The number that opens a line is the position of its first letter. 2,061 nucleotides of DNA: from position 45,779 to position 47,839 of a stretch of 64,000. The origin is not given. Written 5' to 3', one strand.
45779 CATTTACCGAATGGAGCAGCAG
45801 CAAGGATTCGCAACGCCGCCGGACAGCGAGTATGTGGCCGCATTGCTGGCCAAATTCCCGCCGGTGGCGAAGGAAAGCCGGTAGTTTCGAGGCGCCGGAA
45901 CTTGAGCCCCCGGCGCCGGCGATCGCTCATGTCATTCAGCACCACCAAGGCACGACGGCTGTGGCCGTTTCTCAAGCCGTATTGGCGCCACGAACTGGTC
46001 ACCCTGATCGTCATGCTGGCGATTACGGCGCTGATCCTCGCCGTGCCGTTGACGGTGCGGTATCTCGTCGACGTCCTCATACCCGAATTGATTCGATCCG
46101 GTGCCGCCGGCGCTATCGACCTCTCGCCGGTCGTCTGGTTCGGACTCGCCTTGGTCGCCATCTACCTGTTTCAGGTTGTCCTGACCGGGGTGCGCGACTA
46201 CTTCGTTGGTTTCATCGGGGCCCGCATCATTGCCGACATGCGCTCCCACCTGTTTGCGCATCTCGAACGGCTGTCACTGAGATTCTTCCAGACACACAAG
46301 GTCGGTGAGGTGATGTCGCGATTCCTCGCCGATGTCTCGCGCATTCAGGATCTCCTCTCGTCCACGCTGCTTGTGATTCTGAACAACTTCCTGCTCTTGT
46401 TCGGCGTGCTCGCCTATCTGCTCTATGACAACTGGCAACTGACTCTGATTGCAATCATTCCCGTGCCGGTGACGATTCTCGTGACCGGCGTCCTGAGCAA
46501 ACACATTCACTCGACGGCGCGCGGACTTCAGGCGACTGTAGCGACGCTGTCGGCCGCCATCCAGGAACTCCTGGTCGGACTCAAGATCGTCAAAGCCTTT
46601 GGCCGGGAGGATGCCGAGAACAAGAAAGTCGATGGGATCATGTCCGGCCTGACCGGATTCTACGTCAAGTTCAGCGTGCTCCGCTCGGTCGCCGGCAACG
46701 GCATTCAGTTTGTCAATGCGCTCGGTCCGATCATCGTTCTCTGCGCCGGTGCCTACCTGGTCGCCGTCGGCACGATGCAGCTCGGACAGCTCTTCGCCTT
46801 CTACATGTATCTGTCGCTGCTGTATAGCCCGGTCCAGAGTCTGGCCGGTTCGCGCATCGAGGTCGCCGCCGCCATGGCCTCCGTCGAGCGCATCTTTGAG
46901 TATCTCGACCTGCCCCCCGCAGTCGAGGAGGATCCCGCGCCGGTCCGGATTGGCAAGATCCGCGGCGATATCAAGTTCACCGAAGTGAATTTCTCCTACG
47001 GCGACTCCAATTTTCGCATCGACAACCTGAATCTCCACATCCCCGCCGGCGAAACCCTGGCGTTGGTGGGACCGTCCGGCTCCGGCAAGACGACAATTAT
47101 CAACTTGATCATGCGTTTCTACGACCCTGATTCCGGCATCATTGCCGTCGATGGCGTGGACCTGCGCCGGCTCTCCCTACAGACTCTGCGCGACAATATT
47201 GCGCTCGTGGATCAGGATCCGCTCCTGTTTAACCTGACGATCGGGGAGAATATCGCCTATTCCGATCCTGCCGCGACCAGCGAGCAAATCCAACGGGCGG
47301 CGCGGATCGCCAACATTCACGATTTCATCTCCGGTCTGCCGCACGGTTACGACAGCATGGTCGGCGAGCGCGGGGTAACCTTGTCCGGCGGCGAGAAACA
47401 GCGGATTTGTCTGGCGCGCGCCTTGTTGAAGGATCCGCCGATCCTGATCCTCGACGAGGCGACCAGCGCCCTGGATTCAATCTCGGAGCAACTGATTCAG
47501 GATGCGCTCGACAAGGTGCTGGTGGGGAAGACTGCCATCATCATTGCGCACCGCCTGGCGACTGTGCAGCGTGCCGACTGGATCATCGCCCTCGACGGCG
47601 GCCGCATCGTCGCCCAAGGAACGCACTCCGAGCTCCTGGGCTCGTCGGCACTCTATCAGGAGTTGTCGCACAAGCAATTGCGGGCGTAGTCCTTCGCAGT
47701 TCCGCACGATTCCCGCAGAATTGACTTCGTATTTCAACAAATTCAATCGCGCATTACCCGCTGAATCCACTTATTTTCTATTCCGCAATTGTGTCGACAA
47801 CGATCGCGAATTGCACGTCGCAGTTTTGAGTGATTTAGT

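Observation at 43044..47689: Dual radical-SAM RiPP gene cluster predicted to make a thioether-crosslinked peptide with an alpha-keto-beta-amino acid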

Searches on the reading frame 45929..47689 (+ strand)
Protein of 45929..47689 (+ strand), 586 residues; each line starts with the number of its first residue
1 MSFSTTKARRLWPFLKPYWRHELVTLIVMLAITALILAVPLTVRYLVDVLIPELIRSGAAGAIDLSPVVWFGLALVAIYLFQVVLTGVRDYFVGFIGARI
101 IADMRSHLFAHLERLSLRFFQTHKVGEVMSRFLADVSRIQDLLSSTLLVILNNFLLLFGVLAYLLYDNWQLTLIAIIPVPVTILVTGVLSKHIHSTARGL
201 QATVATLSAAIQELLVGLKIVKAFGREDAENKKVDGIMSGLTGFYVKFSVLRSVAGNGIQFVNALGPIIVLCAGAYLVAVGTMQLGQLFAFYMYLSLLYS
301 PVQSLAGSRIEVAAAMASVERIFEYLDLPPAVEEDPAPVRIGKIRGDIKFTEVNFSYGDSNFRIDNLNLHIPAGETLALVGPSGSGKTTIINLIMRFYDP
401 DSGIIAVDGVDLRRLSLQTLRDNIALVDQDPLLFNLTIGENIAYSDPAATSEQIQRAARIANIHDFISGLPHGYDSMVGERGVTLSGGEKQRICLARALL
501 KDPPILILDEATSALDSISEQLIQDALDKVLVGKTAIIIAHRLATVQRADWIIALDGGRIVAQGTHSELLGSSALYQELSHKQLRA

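Call 3: search_protein_families(library=pfam, proteins=[window:45929-47689:+], max_evalue=0.01)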
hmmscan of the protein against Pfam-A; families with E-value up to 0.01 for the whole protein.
window:45929-47689:+ (586 aa): 9 families
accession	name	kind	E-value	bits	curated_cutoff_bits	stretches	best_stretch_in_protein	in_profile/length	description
PF00664.28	ABC_membrane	-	2.9e-49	168.6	28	1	26-302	5-274/274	ABC transporter transmembrane region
PF00005.33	ABC_tran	-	2.2e-34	119.4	25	1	365-513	2-137/137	ABC transporter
PF02463.25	SMC_N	-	5.3e-07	29.7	40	1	484-554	136-210/220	RecF/RecN/SMC N terminal domain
PF13191.12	AAA_16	-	0.00011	23.2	32.6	1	373-528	23-157/167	AAA ATPase domain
PF13401.12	AAA_22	-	0.0003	21.6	27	1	377-425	8-55/130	AAA domain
PF13555.12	AAA_29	-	0.0029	17.8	27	0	370-392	18-40/61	P-loop containing region of AAA domain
PF00270.35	DEAD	-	0.0057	16.8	26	0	372-526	12-141/167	DEAD/DEAH box helicase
PF00004.35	AAA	-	0.0074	17.2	21.2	0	378-516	2-71/131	ATPase family associated with various cellular activities (AAA)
PF13481.12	AAA_25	-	0.0091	16.1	27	0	367-391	26-50/195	AAA domain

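Call 4: search_protein_families(library=ncbifam, proteins=[window:45929-47689:+], max_evalue=0.01)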
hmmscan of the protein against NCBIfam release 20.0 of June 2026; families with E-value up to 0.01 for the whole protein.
window:45929-47689:+ (586 aa): 190 families (the best 25 are shown)
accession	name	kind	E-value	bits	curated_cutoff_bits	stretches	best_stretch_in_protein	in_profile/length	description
TIGR02204.1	MsbA_rel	hypoth_equivalog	1.6e-147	492.6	780.4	1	9-583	7-575/576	ABC transporter, permease/ATP-binding protein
TIGR02203.1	MsbA_lipidA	equivalog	2e-146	488.8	602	1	9-584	3-570/572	lipid A export permease/ATP-binding protein MsbA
NF052233.1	CphA_assoc_ABC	equivalog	1.6e-135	453.4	880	1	4-585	168-745/766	cyanophycin metabolism-associated ABC transporter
TIGR00958.1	3a01208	subfamily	2.5e-126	422.7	874.6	1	9-579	150-710/711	antigen peptide transporter 2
NF008381.0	PRK11176.1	equivalog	6e-125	417.8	867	1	8-584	13-580/582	lipid A ABC transporter ATP-binding protein/permease MsbA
NF045513.1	HepA_fam_ABC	equivalog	5.5e-119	398.3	725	1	74-571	101-597/610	heterocyst formation ABC transporter subunit HepA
TIGR01846.1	type_I_sec_HlyB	subfamily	1.4e-115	387.2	725.55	1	25-583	144-692/694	type I secretion system permease/ATPase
NF010178.0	PRK13657.1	equivalog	9.6e-108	361.1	733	1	20-583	19-570/588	glucan ABC transporter ATP-binding protein/ permease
TIGR03375.1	type_I_sec_LssB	subfamily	4.3e-105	352.5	693.1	1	8-570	137-689/696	type I secretion system permease/ATPase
TIGR01193.1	bacteriocin_ABC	subfamily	2.7e-103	346.8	523.85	1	21-581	155-707/708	peptide cleavage/export ABC transporter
TIGR03796.1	NHLM_micro_ABC1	equivalog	1.4e-98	331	853.3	1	7-579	137-708/710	NHLP family bacteriocin export ABC transporter peptidase/permease/ATPase subunit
NF008055.0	PRK10789.1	equivalog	1e-96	324.7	845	1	14-583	10-571/590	SmdA family multidrug ABC transporter permease/ATP-binding protein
TIGR03797.1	NHLM_micro_ABC2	equivalog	2.7e-93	313.7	709.4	1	22-584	137-686/686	NHLP bacteriocin export ABC transporter permease/ATPase subunit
TIGR02857.1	CydD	equivalog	6.8e-87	292.6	435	1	35-555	10-529/529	thiol reductant ABC exporter subunit CydD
NF008056.1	PRK10790.1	equivalog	7e-83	279.1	746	1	9-583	12-575/584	SmdB family multidrug efflux ABC transporter permease/ATP-binding protein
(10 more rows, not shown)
